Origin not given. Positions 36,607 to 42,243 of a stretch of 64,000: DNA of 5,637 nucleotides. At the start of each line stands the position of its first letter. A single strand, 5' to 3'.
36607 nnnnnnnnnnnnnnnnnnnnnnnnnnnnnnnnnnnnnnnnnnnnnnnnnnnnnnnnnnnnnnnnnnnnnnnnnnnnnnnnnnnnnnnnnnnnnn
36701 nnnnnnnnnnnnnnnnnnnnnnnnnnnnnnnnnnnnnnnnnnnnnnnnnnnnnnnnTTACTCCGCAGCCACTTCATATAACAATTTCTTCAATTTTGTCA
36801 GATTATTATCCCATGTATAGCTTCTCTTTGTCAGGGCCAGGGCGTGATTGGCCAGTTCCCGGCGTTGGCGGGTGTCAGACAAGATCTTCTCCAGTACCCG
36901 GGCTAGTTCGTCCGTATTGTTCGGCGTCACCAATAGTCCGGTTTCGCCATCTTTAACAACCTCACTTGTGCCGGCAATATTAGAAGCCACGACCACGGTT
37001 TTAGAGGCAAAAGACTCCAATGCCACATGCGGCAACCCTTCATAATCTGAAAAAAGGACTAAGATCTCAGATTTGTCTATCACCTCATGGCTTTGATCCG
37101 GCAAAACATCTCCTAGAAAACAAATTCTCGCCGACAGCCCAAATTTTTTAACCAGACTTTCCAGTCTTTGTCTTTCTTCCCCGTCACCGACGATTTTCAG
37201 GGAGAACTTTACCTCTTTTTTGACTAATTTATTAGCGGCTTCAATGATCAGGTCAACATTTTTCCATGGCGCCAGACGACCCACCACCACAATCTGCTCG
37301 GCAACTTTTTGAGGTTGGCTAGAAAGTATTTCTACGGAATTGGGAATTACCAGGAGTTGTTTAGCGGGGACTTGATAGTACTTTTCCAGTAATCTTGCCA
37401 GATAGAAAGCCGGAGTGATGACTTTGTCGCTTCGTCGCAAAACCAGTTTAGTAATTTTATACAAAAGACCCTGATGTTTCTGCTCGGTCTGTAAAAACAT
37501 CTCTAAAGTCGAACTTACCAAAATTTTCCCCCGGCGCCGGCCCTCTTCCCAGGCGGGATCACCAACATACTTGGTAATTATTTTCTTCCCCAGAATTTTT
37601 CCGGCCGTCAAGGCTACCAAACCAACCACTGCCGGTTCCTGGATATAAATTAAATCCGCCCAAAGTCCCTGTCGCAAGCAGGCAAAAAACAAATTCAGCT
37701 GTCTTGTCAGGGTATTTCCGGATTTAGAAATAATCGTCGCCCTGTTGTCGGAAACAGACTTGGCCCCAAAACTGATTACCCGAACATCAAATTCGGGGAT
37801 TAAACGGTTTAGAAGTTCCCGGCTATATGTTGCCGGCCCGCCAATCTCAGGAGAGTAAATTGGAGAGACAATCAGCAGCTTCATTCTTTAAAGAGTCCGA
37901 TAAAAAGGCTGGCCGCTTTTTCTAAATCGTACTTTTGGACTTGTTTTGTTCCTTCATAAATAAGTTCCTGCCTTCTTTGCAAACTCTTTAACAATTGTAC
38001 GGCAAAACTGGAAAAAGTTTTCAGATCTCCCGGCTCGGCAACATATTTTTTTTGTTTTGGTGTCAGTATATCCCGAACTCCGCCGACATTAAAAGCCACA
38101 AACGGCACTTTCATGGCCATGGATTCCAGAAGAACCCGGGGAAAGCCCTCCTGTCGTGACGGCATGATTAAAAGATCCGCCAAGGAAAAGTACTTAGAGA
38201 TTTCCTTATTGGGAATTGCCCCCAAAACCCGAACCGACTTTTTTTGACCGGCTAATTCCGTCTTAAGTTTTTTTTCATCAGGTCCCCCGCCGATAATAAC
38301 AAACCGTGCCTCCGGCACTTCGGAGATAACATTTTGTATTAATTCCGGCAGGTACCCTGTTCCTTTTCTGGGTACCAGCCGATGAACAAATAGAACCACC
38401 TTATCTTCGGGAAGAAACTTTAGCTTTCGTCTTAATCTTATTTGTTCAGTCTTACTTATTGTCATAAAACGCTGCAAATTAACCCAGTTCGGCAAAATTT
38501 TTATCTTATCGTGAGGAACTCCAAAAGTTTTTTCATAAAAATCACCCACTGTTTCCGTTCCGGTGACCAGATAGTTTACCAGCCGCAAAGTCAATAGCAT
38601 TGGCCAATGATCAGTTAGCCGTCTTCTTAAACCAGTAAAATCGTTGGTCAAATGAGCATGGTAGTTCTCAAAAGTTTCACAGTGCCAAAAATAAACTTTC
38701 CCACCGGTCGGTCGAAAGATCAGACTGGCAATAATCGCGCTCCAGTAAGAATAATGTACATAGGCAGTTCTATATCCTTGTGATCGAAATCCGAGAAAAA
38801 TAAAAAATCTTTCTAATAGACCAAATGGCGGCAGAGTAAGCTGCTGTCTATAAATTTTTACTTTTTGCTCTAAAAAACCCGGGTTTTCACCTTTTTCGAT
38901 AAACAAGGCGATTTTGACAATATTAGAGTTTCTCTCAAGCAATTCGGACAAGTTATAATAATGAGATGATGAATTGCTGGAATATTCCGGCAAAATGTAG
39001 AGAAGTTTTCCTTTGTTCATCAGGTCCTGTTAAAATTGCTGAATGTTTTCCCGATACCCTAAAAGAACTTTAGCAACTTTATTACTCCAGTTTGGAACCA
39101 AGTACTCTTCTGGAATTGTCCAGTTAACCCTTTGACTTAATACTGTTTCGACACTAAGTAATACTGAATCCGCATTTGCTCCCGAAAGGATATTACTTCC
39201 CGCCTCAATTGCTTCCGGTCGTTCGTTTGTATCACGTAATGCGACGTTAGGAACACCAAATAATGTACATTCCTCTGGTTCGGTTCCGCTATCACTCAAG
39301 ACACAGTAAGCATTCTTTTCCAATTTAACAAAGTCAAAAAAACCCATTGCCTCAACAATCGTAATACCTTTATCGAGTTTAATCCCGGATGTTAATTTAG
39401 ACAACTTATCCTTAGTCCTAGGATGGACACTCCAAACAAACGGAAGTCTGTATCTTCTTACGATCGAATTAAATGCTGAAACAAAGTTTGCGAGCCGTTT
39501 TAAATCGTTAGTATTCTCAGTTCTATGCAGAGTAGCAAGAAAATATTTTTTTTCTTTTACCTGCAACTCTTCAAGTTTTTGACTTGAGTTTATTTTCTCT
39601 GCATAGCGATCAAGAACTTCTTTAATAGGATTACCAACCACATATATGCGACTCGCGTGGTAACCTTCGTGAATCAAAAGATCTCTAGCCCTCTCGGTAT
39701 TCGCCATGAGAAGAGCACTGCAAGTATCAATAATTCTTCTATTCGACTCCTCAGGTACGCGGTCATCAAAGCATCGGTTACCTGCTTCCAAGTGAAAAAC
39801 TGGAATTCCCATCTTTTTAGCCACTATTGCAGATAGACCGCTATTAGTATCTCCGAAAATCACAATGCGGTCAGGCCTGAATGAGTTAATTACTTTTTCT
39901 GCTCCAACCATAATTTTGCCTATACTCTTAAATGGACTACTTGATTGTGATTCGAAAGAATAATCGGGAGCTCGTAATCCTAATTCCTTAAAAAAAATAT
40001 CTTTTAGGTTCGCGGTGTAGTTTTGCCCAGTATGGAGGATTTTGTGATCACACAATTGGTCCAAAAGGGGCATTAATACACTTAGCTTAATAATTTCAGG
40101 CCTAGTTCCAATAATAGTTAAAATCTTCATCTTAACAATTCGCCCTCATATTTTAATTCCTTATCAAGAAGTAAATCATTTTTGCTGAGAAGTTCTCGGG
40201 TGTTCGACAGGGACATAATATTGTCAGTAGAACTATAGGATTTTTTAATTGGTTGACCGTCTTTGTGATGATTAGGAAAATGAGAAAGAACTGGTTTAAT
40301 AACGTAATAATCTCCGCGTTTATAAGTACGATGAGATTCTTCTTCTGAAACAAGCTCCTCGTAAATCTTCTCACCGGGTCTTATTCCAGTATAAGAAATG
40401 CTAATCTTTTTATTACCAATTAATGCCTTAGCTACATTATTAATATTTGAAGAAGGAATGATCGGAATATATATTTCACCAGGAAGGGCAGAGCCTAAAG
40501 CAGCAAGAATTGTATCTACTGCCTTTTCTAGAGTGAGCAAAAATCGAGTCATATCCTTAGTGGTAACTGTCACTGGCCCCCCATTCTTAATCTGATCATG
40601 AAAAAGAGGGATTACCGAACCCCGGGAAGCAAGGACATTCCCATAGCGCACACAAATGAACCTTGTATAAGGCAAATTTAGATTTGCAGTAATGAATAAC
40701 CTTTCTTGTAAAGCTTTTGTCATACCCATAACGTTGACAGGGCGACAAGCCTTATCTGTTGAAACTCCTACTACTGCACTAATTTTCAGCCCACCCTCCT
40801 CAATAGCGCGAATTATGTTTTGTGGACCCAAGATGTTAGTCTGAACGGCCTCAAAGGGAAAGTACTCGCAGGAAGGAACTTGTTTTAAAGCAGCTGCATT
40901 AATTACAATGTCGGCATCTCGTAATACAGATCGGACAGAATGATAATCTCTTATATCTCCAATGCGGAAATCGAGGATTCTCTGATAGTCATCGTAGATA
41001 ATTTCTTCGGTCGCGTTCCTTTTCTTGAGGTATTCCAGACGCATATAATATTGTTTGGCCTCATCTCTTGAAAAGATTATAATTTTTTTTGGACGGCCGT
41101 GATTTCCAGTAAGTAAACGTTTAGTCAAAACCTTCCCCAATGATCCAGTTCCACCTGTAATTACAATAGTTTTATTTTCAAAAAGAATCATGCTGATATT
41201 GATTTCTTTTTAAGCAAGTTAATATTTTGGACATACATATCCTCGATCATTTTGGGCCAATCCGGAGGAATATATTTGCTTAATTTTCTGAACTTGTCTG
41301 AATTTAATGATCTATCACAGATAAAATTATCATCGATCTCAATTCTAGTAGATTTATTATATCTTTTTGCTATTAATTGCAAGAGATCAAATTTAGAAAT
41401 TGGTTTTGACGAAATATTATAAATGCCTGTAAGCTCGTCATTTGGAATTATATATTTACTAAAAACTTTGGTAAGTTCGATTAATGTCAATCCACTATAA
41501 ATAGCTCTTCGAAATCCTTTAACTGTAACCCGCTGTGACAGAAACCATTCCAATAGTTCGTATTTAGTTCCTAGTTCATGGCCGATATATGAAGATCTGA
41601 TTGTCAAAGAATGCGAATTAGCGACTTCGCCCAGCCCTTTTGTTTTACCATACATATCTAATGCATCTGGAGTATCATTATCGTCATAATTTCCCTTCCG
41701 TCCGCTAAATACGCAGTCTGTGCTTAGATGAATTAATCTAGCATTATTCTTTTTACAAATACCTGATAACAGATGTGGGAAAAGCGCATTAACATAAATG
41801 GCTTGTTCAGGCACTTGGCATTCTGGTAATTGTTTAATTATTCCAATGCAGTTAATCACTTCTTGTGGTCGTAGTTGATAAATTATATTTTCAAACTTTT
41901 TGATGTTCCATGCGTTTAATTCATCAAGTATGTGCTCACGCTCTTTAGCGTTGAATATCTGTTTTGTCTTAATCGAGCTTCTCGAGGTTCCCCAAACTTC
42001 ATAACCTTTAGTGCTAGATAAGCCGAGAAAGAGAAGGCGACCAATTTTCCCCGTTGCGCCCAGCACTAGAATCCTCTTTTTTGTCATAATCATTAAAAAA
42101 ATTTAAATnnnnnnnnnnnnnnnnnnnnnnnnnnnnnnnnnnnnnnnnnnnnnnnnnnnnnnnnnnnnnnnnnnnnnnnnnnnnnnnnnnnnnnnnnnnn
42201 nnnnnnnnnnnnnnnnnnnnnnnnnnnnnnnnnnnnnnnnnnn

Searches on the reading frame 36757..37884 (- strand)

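Call 12: search_protein_families(library=pfam, proteins=[window:36757-37884:-], max_evalue=0.1)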
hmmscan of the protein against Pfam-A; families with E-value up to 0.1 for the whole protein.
window:36757-37884:- (375 aa): 7 families
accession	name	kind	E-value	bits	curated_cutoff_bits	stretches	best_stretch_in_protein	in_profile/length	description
PF00534.26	Glycos_transf_1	-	8.9e-41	139.7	26.4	1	195-348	15-169/172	Glycosyl transferases group 1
PF13692.12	Glyco_trans_1_4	-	1.6e-32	113.1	27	1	197-337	3-142/142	Glycosyl transferases group 1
PF13439.12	Glyco_transf_4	-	4.5e-10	40.2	28.5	1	14-185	1-167/170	Glycosyltransferase Family 4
PF13524.12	Glyco_trans_1_2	-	1.8e-07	31.6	25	1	225-365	13-142/144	Glycosyl transferase-like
PF20706.3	GT4-conflict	-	3e-07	30.2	26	1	188-364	190-384/385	Family 4 Glycosyltransferase in conflict systems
PF13579.12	Glyco_trans_4_4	-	4.2e-05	24.4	29.7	1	15-182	1-157/158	Glycosyl transferase 4-like domain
PF00982.27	Glyco_transf_20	-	0.022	13.9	32.5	1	265-362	365-467/473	Glycosyltransferase family 20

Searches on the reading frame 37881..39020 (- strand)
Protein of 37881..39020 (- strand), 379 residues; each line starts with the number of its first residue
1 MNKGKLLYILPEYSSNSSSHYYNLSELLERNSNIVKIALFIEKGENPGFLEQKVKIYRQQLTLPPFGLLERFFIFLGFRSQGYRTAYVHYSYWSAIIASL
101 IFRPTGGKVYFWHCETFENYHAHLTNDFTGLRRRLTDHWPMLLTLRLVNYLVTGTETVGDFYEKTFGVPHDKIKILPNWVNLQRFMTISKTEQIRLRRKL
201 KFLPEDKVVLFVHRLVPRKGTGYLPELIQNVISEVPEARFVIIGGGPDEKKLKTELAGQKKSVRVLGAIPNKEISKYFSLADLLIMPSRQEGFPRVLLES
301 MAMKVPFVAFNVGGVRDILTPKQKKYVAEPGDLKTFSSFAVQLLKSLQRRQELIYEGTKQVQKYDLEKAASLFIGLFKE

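Call 12: search_protein_families(library=pfam, proteins=[window:37881-39020:-], max_evalue=0.1)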
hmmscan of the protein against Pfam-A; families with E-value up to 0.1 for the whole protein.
window:37881-39020:- (379 aa): 5 families
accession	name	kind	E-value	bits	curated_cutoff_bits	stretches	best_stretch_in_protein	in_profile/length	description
PF00534.26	Glycos_transf_1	-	7.2e-34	117.2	26.4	1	195-359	4-171/172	Glycosyl transferases group 1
PF13692.12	Glyco_trans_1_4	-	1.1e-29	103.9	27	1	207-345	2-141/142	Glycosyl transferases group 1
PF13439.12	Glyco_transf_4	-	3.3e-06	27.7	28.5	1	76-184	64-170/170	Glycosyltransferase Family 4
PF20706.3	GT4-conflict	-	5.5e-06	26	26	1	238-322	233-323/385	Family 4 Glycosyltransferase in conflict systems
PF13579.12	Glyco_trans_4_4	-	0.002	18.9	29.7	1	65-179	53-158/158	Glycosyl transferase 4-like domain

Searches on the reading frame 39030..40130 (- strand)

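Call 12: search_protein_families(library=pfam, proteins=[window:39030-40130:-], max_evalue=0.1)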
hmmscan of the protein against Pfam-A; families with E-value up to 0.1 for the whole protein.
window:39030-40130:- (366 aa): 5 families
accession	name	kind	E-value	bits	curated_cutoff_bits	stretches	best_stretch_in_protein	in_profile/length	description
PF02350.25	Epimerase_2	-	5.5e-88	295.6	30.6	1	27-356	9-346/347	UDP-N-acetylglucosamine 2-epimerase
PF13579.12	Glyco_trans_4_4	-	0.00017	22.4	29.7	1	77-167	63-157/158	Glycosyl transferase 4-like domain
PF13439.12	Glyco_transf_4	-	0.02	15.3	28.5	0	78-169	65-166/170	Glycosyltransferase Family 4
PF17723.7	RHH_8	-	0.025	15.1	25.4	1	150-208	19-77/119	Ribbon-Helix-Helix transcriptional regulator family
PF07388.17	A-2_8-polyST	-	0.03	14.3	23.3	0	37-260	50-275/316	Alpha-2,8-polysialyltransferase (POLYST)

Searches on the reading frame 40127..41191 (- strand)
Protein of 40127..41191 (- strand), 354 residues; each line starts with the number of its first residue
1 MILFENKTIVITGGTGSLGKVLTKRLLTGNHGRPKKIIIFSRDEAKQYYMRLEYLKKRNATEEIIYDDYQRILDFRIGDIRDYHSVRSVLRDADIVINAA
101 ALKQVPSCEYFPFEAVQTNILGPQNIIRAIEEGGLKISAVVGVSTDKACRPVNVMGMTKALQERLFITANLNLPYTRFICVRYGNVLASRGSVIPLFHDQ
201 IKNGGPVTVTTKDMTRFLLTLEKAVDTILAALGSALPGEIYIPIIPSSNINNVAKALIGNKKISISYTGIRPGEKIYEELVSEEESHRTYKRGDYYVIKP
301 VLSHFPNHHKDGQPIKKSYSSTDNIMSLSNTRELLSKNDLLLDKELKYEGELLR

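Call 51: search_protein_families(library=pfam, proteins=[window:40127-41191:-], max_evalue=0.00001)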
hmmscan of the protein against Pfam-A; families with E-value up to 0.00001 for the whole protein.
window:40127-41191:- (354 aa): 6 families
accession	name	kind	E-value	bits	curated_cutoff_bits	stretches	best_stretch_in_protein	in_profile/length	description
PF02719.21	Polysacc_synt_2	-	1.8e-90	303.5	20.2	1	9-299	1-292/293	Polysaccharide biosynthesis protein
PF01370.27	Epimerase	-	8.8e-17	61.7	20.9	1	9-240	1-236/240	NAD dependent epimerase/dehydratase family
PF16363.11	GDP_Man_Dehyd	-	6.5e-11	42.7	27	1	11-146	2-130/332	GDP-mannose 4,6 dehydratase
PF07993.18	NAD_binding_4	-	1.1e-08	35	20.1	1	11-153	1-144/258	Male sterility protein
PF04321.23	RmlD_sub_bind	-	2e-08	34.1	27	1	8-146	2-102/287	RmlD substrate binding domain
PF01073.25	3Beta_HSD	-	8.9e-08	31.9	22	1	10-150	1-121/280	3-beta hydroxysteroid dehydrogenase/isomerase family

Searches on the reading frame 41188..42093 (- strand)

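Call 51: search_protein_families(library=pfam, proteins=[window:41188-42093:-], max_evalue=0.00001)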
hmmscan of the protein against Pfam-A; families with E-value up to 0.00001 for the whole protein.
window:41188-42093:- (301 aa): 3 families
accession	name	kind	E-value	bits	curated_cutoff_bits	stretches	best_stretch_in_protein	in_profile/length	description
PF04321.23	RmlD_sub_bind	-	1.2e-21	77.4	27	1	7-158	2-135/287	RmlD substrate binding domain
PF01370.27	Epimerase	-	5.3e-12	46.1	20.9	1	8-156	1-150/240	NAD dependent epimerase/dehydratase family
PF16363.11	GDP_Man_Dehyd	-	2.9e-06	27.4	27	1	9-152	1-157/332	GDP-mannose 4,6 dehydratase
